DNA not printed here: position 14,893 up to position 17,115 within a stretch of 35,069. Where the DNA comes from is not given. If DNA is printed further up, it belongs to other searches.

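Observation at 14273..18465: Compact operon that could take beta-mannosides to fructose-6-P: PMI cupin, three GH130 modules and a eukaryotic-type PMM-like HAD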

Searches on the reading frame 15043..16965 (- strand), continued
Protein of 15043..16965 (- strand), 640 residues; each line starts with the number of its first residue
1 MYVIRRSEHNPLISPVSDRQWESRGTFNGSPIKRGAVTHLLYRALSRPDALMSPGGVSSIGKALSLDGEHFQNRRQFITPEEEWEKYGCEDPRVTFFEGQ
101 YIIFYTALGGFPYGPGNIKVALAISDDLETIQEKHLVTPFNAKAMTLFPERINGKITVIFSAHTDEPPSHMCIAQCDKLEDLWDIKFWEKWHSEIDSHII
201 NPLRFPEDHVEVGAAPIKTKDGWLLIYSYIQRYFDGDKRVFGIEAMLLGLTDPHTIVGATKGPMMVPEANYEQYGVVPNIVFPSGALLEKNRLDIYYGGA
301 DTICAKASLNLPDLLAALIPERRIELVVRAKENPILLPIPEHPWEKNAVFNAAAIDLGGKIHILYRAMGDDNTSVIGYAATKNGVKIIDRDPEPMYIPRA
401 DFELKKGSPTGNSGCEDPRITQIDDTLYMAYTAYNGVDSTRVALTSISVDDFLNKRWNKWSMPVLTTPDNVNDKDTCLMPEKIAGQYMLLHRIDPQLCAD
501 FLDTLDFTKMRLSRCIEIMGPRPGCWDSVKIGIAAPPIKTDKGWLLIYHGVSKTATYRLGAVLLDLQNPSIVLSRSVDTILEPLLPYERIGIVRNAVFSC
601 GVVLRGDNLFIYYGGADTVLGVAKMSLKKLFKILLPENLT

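Call 19: find_encoding_contigs(protein=P0076, flank=8000, max_places=2)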
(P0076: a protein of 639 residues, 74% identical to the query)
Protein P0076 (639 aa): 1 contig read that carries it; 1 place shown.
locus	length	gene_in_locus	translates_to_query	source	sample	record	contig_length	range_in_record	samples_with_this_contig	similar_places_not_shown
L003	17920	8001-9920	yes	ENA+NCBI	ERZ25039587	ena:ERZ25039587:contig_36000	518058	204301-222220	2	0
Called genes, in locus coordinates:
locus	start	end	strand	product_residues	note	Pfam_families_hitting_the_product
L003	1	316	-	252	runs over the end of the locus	PF01145:Band_7, PF13421:Band_7_1 (weak)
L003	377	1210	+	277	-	PF02673:BacA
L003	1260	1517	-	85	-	PF02201:SWIB, PF26291:SWIB_eIF2D (weak)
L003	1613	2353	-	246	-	PF00535:Glycos_transf_2, PF10111:Glyco_tranf_2_2 (weak), PF13641:Glyco_tranf_2_3, PF13632:Glyco_trans_2_3 (weak)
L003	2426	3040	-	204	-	-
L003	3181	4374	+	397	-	PF13439:Glyco_transf_4, PF13579:Glyco_trans_4_4, PF20706:GT4-conflict (weak), PF00534:Glycos_transf_1, PF13692:Glyco_trans_1_4, PF13524:Glyco_trans_1_2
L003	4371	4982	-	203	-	PF09335:VTT_dom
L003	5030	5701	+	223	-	PF14360:PAP2_C (weak)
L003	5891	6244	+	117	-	PF01050:MannoseP_isomer, PF07883:Cupin_2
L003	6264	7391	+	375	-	PF04041:Glyco_hydro_130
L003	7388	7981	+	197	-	-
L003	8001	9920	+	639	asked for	PF04041:Glyco_hydro_130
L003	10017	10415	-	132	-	-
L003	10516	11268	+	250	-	PF00702:Hydrolase (faint), PF08282:Hydrolase_3 (faint), PF03332:PMM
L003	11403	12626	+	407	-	-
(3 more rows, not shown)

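Call 20: find_encoding_contigs(protein=P0071, flank=8000, max_places=2)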
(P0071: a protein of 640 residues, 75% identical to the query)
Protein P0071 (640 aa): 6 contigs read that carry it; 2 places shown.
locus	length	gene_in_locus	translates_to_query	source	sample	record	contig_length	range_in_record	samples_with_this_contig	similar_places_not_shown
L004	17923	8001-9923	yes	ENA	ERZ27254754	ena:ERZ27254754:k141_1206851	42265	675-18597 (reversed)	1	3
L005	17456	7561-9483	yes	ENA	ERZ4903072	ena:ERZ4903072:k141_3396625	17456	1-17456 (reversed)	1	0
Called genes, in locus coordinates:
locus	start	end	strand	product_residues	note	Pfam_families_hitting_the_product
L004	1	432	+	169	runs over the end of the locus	PF10881:DUF2726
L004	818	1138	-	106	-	PF00462:Glutaredoxin, PF13417:GST_N_3, PF13409:GST_N_2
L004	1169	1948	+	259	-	PF13505:OMP_b-brl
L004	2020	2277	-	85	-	PF02201:SWIB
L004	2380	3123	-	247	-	PF00535:Glycos_transf_2, PF13641:Glyco_tranf_2_3, PF13632:Glyco_trans_2_3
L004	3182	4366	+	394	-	PF13439:Glyco_transf_4, PF13579:Glyco_trans_4_4, PF00534:Glycos_transf_1, PF13692:Glyco_trans_1_4, PF13524:Glyco_trans_1_2 (weak)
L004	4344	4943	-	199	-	PF09335:VTT_dom (weak)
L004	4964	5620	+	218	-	PF14360:PAP2_C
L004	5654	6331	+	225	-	PF01797:Y1_Tnp (weak)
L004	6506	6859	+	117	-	PF01050:MannoseP_isomer, PF07883:Cupin_2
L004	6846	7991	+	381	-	PF04041:Glyco_hydro_130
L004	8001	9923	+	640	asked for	PF04041:Glyco_hydro_130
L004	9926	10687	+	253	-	PF08282:Hydrolase_3 (faint), PF03332:PMM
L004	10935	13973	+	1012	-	PF03477:ATP-cone, PF00317:Ribonuc_red_lgN, PF02867:Ribonuc_red_lgC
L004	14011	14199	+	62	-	-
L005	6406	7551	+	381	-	PF04041:Glyco_hydro_130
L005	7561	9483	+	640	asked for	PF04041:Glyco_hydro_130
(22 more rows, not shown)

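Call 25: find_related_loci(query=window:15043-16965:-, collection=genome_contigs, flank=10000)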
Query window:15043-16965:- (640 aa) in genome_contigs; peptide patterns used: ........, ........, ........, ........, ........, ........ (x = any residue, [..] = any of these).
600 stretches matched a pattern (row limit reached: there are more); 586 encode a relative of the query (tblastn E <= 1e-3); the best 80 are kept; 80 distinct loci.
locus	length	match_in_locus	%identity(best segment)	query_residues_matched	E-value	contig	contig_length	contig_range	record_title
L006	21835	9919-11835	64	1-639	0e+0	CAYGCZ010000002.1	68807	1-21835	MAG TPA_asm: uncultured Candidatus Saccharibacteria bacterium isolate ERP113451_co3_421 genome assembly, contig: NODE_15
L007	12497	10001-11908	59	1-637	0e+0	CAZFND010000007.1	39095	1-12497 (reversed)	MAG TPA_asm: uncultured Candidatus Saccharibacteria bacterium isolate SRP292972_co1_21 genome assembly, contig: NODE_573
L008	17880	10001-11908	56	1-634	0e+0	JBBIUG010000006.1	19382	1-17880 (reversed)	MAG: Candidatus Nomurabacteria bacterium isolate STF170223_bin_48 NODE_664_length_19382_cov_4.663166, whole genome shotg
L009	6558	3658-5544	57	1-627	0e+0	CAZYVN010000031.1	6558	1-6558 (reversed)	MAG TPA_asm: uncultured Candidatus Saccharibacteria bacterium isolate binchicken_co185_161 genome assembly, contig: NODE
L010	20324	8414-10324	54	1-634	0e+0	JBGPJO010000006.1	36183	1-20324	MAG: Candidatus Paceibacteria bacterium isolate OBJ_0618_7090110_307 k141_1881577_length_36183_cov_15.0021, whole genome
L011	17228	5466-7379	55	1-637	0e+0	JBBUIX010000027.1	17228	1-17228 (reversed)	MAG: Patescibacteria group bacterium isolate H43-bin140_1 H43_bin140_1_000000000027, whole genome shotgun sequence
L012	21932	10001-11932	55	1-637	0e+0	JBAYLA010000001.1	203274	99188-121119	MAG: Candidatus Paceibacterota bacterium isolate SO_2016_GW1_92 scaffold00129_OW334_2016, whole genome shotgun sequence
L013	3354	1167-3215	54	1-637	0e+0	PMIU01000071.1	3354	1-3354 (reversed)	MAG: Candidatus Nomurabacteria bacterium isolate fen_1327 73.20120600_E3D.179_contig_166214, whole genome shotgun sequen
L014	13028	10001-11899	54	1-638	0e+0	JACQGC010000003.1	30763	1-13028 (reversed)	MAG: Candidatus Nomurabacteria bacterium isolate NC_groundwater_1063_Pr2_B-0.1um_42_14 rattlesnake_spring_18_scaffold_32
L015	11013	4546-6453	55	1-634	0e+0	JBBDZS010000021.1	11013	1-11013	MAG: Candidatus Paceibacterota bacterium isolate LejiaD_44_21 Lejia_D_9069_length_11013_cov_12, whole genome shotgun seq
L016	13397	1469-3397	52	1-634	0e+0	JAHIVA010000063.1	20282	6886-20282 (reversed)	MAG: Patescibacteria group bacterium isolate MM_PC_MetaG.mb.47 MM_PC_MetaG.mb.47_k141_1970261, whole genome shotgun sequ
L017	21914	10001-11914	54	1-637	0e+0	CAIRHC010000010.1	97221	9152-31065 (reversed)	MAG: Candidatus Vogelbacteria bacterium isolate KTt_bin-1541 genome assembly, contig: bin-1541:10/11, whole genome shotg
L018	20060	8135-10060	52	1-634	0e+0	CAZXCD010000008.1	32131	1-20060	MAG TPA_asm: uncultured Candidatus Saccharibacteria bacterium isolate SRP050083_co3_105 genome assembly, contig: NODE_92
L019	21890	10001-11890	51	1-632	0e+0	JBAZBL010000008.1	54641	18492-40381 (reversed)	MAG: Candidatus Paceibacterota bacterium isolate SO_2017_GW1_111 NODE_3106_length_54641_cov_1.543512_OW334_2017, whole g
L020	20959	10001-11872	51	1-640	0e+0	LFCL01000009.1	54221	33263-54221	MAG: Parcubacteria bacterium C7867-002 C7867_00080, whole genome shotgun sequence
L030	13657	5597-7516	48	1-635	0e+0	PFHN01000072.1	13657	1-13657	MAG: Candidatus Moranbacteria bacterium CG_4_8_14_3_um_filter_41_13 CG_4_8_14_3_um_filter_scaffold_1659_c, whole genome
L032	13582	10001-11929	49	1-639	0e+0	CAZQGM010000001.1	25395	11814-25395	MAG TPA_asm: uncultured Gammaproteobacteria bacterium isolate SRP107338_co1_310 genome assembly, contig: NODE_1647_lengt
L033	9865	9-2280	47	1-634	0e+0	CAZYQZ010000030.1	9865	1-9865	MAG TPA_asm: uncultured Gammaproteobacteria bacterium isolate SRP292972_co1_80 genome assembly, contig: NODE_2850_length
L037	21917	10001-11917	47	1-632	0e+0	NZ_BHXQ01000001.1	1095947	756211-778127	Chryseotalea sanaruensis strain Ys Contig01, whole genome shotgun sequence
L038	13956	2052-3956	44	3-634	8e-168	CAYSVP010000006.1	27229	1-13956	MAG TPA_asm: uncultured Gammaproteobacteria bacterium isolate SRP294416_co1_8 genome assembly, contig: NODE_3195_length_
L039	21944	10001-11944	46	1-637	0e+0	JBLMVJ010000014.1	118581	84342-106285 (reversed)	MAG: Candidatus Levyibacteriota bacterium isolate MAG318 PRJNA960887_bin9_renamed_13, whole genome shotgun sequence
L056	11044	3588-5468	50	1-637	0e+0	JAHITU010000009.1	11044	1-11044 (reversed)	MAG: Patescibacteria group bacterium isolate MM_PC_MetaG.mb.223 MM_PC_MetaG.mb.223_k141_317199, whole genome shotgun seq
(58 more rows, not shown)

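Call 42: search_protein_families(library=pfam, proteins=[L037:3081-4169:-, L037:4324-5763:-, L037:5825-8218:-, L037:8650-10023:+, L037:12043-12642:-, L037:12830-15532:+, L037:15710-16534:+, L037:16531-17406:+, L037:17422-18195:-, L037:18438-19733:+], max_evalue=0.001)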
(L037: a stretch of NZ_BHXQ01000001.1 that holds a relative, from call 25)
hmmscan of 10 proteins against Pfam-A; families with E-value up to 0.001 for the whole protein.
L037:3081-4169:- (362 aa): 1 family
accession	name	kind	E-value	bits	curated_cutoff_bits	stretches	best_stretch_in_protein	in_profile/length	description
PF00487.30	FA_desaturase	-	3.2e-35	122.6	29.7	1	69-341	2-250/253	Fatty acid desaturase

L037:4324-5763:- (479 aa): 2 families
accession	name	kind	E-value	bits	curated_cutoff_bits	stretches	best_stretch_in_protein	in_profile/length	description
PF03734.19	YkuD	-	2.4e-22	80.5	23.4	1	243-412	2-143/146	L,D-transpeptidase catalytic domain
PF20142.4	Scaffold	-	4.4e-21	76.5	24.6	1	73-202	2-139/139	Scaffold domain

L037:5825-8218:- (797 aa): 3 families
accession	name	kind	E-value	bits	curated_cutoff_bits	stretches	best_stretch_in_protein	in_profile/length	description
PF01326.24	PPDK_N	-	2.2e-110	369.5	27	1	17-339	2-317/328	Pyruvate phosphate dikinase, AMP/ATP-binding domain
PF02896.24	PEP-utilizers_C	-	7.3e-60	203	22.8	1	472-777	13-282/293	PEP-utilising enzyme, PEP-binding domain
PF00391.29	PEP-utilizers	-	3.7e-24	84.6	23.1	1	382-452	2-72/72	PEP-utilising enzyme, mobile domain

L037:8650-10023:+ (457 aa): 1 family
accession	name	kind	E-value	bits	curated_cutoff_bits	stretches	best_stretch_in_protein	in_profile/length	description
PF04041.19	Glyco_hydro_130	-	4.6e-39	134.7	26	1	127-428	31-316/320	beta-1,4-mannooligosaccharide phosphorylase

L037:12043-12642:- (199 aa): 1 family
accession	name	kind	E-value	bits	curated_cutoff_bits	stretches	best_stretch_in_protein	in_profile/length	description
PF01066.26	CDP-OH_P_transf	-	4.4e-17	63.3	22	1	12-160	5-150/152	CDP-alcohol phosphatidyltransferase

L037:12830-15532:+ (900 aa): 6 families
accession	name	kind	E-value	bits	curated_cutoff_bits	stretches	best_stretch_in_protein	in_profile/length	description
PF00122.25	E1-E2_ATPase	-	1.3e-43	149.1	28.1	1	111-304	2-181/181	E1-E2 ATPase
PF00689.26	Cation_ATPase_C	-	1.8e-40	139.1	27.3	1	716-886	1-175/175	Cation transporting ATPase, C-terminus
PF00702.32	Hydrolase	-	1e-19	72.1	26.4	1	514-646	78-191/191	haloacid dehalogenase-like hydrolase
PF00690.31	Cation_ATPase_N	-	2.7e-16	59.4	20.4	1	9-71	6-69/69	Cation transporter/ATPase, N-terminus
PF13246.12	Cation_ATPase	-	1.2e-15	57.8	21.7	1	385-470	1-90/91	Cation transport ATPase (P-type)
PF08282.18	Hydrolase_3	-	7.5e-06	26.3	20.9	0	618-679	195-255/255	haloacid dehalogenase-like hydrolase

L037:15710-16534:+ (274 aa): 1 family
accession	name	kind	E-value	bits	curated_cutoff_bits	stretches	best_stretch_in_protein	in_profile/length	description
PF00582.32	Usp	-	1.9e-35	122.9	24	2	1-138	1-138/141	Universal stress protein family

L037:16531-17406:+ (291 aa): 2 families
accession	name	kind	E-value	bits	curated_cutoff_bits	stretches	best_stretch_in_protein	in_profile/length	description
PF03477.21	ATP-cone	-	3.3e-06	28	25.8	1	14-82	2-78/88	ATP cone domain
PF04471.18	Mrr_cat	-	1.4e-05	25.6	21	0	95-149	5-59/115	Restriction endonuclease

L037:17422-18195:- (257 aa): 4 families
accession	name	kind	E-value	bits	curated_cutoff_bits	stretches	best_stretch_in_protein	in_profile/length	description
PF13561.12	adh_short_C2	-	8.8e-56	189.5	27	1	13-255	1-236/236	Enoyl-(Acyl carrier protein) reductase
PF00106.31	adh_short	-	1.8e-54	184.6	26.6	1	7-195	1-188/195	short chain dehydrogenase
PF08659.16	KR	-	1.4e-11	45.1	22.6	1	10-162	4-155/180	KR domain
PF02737.24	3HCDH_N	-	0.00086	19.7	22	0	16-74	8-64/180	3-hydroxyacyl-CoA dehydrogenase, NAD binding domain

L037:18438-19733:+ (431 aa): 7 families
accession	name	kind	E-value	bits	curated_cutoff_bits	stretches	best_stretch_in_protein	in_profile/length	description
PF02353.26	CMAS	-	4.8e-83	279.1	27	1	160-417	5-273/273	Mycolic acid cyclopropane synthetase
PF13649.12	Methyltransf_25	-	8.6e-14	52.4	27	1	220-310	1-97/97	Methyltransferase domain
PF13489.12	Methyltransf_23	-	3.9e-13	49.9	27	1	214-322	20-124/164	Methyltransferase domain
PF08241.18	Methyltransf_11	-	6.1e-11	43.3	21.2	1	221-313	1-94/95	Methyltransferase domain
PF08242.18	Methyltransf_12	-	6e-09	37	30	1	221-312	1-98/98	Methyltransferase domain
PF13847.12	Methyltransf_31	-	3.1e-08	33.8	27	1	215-318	2-113/145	Methyltransferase domain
PF01728.25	FtsJ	-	1.1e-06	29.1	24.1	1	204-259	8-62/181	FtsJ-like methyltransferase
